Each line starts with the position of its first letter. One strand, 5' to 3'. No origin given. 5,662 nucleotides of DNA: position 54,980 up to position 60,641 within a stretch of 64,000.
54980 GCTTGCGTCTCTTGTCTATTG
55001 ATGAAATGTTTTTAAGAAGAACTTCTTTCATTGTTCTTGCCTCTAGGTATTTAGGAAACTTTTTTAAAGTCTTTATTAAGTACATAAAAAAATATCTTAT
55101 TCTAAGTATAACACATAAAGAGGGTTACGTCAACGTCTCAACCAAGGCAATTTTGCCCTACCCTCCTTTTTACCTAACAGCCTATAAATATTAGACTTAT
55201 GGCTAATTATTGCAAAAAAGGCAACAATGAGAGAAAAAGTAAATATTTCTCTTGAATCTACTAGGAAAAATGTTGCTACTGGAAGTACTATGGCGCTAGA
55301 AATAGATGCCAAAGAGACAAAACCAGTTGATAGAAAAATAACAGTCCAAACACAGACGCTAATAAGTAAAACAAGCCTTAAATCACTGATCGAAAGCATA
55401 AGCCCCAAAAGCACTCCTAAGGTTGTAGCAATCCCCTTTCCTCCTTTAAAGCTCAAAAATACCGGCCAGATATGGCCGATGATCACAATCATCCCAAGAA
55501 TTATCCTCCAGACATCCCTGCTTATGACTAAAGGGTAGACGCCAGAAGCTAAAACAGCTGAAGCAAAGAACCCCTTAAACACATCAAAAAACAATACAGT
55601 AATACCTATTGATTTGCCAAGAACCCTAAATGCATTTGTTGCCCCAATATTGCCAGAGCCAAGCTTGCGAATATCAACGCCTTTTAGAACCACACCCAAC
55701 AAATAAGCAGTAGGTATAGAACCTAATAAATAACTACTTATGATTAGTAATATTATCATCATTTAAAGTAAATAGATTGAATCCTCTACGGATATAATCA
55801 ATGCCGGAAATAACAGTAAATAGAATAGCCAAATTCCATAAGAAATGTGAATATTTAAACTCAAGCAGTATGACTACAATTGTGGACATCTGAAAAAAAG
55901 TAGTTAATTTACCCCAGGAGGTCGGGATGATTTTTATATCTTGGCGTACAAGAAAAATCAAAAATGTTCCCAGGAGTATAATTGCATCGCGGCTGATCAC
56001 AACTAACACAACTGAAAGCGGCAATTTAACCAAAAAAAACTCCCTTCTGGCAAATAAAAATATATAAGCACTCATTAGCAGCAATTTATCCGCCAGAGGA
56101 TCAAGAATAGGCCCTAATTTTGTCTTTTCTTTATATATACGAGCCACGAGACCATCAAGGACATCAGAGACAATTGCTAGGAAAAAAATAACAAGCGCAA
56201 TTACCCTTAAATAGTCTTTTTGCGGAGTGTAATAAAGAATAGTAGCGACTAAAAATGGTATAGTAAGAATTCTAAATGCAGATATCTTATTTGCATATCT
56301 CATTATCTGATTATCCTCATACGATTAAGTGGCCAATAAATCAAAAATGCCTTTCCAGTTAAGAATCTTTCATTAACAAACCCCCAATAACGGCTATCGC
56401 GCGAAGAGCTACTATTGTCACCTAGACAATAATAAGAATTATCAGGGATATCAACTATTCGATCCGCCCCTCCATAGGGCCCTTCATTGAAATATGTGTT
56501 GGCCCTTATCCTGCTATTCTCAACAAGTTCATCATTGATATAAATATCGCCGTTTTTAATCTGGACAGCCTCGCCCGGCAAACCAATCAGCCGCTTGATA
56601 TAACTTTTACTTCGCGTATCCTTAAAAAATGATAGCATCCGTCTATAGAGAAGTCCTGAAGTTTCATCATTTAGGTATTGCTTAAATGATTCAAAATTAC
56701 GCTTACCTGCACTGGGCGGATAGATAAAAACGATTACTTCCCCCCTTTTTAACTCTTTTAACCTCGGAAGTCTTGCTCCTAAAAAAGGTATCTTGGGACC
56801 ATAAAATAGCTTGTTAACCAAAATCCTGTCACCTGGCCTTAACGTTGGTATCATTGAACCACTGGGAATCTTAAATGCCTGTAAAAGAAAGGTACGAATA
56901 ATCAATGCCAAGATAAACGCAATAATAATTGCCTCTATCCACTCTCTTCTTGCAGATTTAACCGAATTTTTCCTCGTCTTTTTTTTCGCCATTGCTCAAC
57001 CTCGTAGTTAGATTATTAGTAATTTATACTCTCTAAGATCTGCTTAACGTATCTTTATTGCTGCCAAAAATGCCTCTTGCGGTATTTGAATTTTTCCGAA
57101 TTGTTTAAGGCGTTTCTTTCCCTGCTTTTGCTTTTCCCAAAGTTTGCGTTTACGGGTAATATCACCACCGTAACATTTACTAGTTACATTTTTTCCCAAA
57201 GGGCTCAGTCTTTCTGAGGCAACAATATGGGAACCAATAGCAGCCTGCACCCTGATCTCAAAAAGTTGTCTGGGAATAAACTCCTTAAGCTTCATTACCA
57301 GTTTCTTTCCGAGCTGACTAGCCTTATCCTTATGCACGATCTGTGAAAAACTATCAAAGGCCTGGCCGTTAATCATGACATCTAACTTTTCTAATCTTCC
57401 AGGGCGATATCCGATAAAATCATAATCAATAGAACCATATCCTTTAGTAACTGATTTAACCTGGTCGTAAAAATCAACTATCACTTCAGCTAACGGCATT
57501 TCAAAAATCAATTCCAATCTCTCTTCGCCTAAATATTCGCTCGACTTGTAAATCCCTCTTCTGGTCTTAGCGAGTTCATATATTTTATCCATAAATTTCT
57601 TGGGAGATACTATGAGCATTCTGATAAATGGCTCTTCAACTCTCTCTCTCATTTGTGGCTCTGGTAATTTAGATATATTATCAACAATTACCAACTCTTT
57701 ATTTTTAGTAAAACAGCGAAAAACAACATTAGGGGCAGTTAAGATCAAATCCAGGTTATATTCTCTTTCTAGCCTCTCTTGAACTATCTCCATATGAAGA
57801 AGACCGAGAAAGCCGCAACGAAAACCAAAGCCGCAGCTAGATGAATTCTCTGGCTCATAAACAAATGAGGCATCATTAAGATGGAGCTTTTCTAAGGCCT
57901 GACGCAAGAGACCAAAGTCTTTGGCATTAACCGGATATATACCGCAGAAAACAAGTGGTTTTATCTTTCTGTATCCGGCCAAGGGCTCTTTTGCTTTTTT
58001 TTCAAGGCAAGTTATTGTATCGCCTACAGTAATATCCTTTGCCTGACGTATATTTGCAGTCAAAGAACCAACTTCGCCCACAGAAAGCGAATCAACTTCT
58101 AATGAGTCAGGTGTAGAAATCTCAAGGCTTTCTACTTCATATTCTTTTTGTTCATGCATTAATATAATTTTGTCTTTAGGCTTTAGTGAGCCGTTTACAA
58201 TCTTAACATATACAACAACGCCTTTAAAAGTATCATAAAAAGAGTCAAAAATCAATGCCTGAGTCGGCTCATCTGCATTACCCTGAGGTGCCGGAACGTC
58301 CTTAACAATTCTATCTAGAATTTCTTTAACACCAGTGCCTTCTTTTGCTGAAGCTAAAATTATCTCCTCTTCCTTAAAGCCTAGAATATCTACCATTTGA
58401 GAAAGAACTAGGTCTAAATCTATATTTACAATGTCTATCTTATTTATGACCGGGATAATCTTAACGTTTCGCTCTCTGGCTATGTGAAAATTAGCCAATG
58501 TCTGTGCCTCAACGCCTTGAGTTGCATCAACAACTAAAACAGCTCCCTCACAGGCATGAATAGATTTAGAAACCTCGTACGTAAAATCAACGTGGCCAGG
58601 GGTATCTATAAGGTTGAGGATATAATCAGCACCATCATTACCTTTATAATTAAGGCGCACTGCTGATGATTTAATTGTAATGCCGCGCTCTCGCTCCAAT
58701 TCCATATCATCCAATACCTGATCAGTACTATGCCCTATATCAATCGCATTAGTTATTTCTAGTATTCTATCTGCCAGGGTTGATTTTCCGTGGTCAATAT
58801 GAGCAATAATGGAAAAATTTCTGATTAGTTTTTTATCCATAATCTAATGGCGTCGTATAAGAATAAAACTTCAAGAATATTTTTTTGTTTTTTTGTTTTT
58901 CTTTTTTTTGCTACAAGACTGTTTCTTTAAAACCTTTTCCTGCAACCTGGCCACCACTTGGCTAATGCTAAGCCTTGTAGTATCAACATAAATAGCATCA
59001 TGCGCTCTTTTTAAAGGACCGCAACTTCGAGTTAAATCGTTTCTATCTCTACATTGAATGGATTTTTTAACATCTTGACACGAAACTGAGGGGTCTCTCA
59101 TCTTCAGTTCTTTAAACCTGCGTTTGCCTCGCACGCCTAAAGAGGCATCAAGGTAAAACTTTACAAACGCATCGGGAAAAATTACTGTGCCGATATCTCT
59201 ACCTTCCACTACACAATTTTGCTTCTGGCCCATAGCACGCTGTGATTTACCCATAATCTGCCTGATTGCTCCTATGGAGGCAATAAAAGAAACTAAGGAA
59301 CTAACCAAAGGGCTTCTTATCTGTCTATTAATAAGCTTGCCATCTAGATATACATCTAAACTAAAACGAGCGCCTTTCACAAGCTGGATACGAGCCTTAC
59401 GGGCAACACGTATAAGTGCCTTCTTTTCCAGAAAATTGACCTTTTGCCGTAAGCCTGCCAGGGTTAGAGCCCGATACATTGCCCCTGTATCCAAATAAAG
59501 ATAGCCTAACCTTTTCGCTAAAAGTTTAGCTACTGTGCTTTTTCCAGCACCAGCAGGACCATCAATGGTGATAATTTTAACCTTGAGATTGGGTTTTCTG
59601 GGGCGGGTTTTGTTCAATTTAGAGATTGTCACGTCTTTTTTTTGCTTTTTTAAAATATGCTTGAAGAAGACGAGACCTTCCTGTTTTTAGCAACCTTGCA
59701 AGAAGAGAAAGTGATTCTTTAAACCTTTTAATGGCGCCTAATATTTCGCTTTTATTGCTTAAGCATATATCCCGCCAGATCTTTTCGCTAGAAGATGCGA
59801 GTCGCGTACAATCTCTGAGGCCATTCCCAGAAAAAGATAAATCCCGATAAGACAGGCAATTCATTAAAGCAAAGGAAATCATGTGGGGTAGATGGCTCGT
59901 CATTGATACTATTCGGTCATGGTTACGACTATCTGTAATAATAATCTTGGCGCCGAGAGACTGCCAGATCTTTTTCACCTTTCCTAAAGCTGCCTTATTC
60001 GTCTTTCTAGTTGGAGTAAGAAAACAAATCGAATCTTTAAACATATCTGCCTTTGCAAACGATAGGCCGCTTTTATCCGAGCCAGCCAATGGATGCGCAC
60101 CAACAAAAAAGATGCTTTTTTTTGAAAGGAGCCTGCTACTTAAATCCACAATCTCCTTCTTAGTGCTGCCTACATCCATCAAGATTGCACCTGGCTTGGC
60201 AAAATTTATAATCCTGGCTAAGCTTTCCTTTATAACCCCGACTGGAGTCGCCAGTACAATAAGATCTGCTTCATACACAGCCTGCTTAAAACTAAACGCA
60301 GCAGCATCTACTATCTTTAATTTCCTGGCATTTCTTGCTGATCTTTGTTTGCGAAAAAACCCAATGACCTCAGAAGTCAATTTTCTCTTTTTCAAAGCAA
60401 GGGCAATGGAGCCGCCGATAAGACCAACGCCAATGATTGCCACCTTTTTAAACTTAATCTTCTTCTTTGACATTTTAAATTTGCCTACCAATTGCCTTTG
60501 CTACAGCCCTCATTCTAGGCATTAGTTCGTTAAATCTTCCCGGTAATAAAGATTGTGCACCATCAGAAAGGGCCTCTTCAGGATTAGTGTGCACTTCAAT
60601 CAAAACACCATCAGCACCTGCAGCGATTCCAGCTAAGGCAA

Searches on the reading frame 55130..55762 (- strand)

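Call 91: search_protein_families(library=pfam, proteins=[window:55130-55762:-], max_evalue=0.000001)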
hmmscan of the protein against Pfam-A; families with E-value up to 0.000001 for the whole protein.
window:55130-55762:- (210 aa): 1 family
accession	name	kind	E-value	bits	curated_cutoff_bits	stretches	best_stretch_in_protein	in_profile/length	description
PF02660.20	G3P_acyltransf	-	2.2e-50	171.4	24.1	1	10-195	2-164/164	Glycerol-3-phosphate acyltransferase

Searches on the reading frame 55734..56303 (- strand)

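Call 91: search_protein_families(library=pfam, proteins=[window:55734-56303:-], max_evalue=0.000001)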
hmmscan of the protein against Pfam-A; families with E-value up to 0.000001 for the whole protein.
window:55734-56303:- (189 aa): 1 family
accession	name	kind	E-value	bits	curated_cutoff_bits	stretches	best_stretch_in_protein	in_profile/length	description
PF01066.26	CDP-OH_P_transf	-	2.1e-29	103.3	22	1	2-164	2-151/152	CDP-alcohol phosphatidyltransferase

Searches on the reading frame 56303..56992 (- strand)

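Call 91: search_protein_families(library=pfam, proteins=[window:56303-56992:-], max_evalue=0.000001)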
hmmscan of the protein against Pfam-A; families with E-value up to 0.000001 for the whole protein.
window:56303-56992:- (229 aa): 1 family
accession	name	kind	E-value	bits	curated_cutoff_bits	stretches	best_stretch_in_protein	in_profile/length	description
PF10502.14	Peptidase_S26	-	1.3e-45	155.9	22.9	1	16-220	2-168/168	Signal peptidase, peptidase S26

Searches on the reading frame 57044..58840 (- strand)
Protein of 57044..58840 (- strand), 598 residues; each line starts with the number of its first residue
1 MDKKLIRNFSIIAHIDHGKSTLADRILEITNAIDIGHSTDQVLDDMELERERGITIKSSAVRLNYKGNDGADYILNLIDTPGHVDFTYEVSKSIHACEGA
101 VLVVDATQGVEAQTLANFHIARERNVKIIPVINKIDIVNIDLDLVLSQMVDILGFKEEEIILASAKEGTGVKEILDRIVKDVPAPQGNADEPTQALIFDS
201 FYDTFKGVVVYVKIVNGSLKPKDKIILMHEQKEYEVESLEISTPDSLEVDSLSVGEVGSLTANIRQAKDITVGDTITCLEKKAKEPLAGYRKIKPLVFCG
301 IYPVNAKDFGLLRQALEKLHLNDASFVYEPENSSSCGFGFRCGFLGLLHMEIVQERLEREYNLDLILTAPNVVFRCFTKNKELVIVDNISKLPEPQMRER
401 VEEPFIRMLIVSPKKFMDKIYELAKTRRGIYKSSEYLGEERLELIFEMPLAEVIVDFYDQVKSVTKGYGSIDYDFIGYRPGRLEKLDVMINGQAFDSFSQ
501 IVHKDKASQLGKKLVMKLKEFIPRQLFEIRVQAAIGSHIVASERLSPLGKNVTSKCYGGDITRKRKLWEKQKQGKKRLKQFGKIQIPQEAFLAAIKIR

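Call 91: search_protein_families(library=pfam, proteins=[window:57044-58840:-], max_evalue=0.000001)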
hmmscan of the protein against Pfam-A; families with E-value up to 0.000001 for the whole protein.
window:57044-58840:- (598 aa): 4 families
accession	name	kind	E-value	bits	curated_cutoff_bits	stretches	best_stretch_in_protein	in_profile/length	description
PF00009.33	GTP_EFTU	-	2.6e-54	184.1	26.5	1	5-183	2-187/188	Elongation factor Tu GTP binding domain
PF06421.17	LepA_C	-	2.1e-43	147.2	29.7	1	490-595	1-106/107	GTP-binding protein LepA C-terminus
PF00679.30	EFG_C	-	2.1e-18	66.6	27.9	1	401-487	2-87/89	Elongation factor G C-terminus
PF03144.31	GTP_EFTU_D2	-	5.6e-09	36.8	30.3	1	207-277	1-73/73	Elongation factor Tu domain 2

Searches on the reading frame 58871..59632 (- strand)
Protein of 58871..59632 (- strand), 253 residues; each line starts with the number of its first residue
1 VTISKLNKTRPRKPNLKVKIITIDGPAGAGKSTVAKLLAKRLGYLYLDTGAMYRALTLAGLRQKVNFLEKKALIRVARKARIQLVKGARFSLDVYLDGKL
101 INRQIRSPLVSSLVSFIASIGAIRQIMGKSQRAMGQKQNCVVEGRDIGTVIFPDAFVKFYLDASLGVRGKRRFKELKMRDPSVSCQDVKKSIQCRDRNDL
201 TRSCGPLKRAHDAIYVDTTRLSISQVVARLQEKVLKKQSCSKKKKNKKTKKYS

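Call 91: search_protein_families(library=pfam, proteins=[window:58871-59632:-], max_evalue=0.000001)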
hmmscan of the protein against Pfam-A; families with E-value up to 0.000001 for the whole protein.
window:58871-59632:- (253 aa): 2 families
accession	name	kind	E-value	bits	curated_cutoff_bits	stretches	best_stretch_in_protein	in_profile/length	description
PF02224.24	Cytidylate_kin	-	4.9e-71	239.2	26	1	21-234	1-209/211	Cytidylate kinase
PF13189.12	Cytidylate_kin2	-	2.3e-10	41.4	28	1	20-198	1-149/176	Cytidylate kinase-like family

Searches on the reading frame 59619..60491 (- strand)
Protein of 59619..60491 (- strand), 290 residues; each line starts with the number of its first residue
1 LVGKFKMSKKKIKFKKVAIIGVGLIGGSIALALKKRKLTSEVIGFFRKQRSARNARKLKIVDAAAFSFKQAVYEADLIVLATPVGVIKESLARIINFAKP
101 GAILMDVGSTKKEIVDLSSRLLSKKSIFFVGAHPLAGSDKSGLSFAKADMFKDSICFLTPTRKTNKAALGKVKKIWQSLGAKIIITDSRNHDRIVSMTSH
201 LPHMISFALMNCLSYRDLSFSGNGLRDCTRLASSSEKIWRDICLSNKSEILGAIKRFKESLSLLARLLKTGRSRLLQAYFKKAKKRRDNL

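Call 91: search_protein_families(library=pfam, proteins=[window:59619-60491:-], max_evalue=0.000001)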
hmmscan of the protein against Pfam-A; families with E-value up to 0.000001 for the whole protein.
window:59619-60491:- (290 aa): 4 families
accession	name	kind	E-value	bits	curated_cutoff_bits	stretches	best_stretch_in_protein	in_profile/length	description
PF02153.23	PDH_N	-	4.7e-35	120.8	26.5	1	29-184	1-153/154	Prephenate dehydrogenase, nucleotide-binding domain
PF20463.3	PDH_C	-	5.1e-18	65.7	22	1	188-281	2-101/102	Prephenate dehydrogenase, dimerization domain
PF03807.23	F420_oxidored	-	3.2e-11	44.1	21.6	1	16-107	1-91/94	NADP oxidoreductase coenzyme F420-dependent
PF03446.21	NAD_binding_2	-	1.7e-07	31.8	21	1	16-139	1-123/161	NAD binding domain of 6-phosphogluconate dehydrogenase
